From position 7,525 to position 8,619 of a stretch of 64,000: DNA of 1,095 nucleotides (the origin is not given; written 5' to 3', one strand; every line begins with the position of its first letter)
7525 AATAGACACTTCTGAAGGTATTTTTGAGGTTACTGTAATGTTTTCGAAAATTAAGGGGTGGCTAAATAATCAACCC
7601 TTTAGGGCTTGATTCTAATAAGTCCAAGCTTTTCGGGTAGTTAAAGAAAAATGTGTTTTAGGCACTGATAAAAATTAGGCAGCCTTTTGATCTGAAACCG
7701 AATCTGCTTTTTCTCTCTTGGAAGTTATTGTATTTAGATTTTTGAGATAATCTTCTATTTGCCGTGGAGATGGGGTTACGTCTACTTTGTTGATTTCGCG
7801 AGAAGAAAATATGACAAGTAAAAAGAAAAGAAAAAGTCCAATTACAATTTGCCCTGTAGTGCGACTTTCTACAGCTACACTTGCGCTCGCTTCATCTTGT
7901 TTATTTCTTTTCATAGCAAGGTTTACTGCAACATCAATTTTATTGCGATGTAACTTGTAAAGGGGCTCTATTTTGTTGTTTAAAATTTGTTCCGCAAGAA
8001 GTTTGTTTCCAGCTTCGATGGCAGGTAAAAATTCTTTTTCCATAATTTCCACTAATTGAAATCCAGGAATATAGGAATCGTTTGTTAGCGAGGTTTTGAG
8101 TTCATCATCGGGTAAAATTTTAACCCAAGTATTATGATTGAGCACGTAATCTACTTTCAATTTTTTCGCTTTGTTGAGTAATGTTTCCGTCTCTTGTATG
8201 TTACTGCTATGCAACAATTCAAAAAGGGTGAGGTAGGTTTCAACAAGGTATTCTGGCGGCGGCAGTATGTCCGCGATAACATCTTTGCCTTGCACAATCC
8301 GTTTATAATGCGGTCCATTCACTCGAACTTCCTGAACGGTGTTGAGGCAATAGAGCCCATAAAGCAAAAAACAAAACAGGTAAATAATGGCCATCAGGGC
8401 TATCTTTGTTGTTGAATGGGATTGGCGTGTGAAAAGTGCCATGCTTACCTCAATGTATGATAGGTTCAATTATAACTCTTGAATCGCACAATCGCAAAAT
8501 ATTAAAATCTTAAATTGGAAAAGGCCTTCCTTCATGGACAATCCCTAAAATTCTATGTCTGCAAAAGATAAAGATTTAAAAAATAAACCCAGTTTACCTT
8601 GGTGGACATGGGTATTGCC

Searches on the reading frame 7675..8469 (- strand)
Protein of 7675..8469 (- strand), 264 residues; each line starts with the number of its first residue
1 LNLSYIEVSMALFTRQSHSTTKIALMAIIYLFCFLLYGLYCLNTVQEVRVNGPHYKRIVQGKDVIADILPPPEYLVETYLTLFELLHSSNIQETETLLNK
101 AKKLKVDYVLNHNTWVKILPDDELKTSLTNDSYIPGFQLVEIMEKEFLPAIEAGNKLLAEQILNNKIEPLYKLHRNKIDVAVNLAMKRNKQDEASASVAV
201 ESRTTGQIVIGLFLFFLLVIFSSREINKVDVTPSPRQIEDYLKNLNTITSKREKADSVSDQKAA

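Call 47: search_protein_families(library=pfam, proteins=[window:7675-8469:-], max_evalue=0.01)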
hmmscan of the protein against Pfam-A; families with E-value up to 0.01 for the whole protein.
window:7675-8469:- (264 aa): 0 families

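Call 62: search_protein_families(library=ncbifam, proteins=[window:7675-8469:-], max_evalue=0.01)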
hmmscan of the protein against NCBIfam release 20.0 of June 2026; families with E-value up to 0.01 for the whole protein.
window:7675-8469:- (264 aa): 0 families
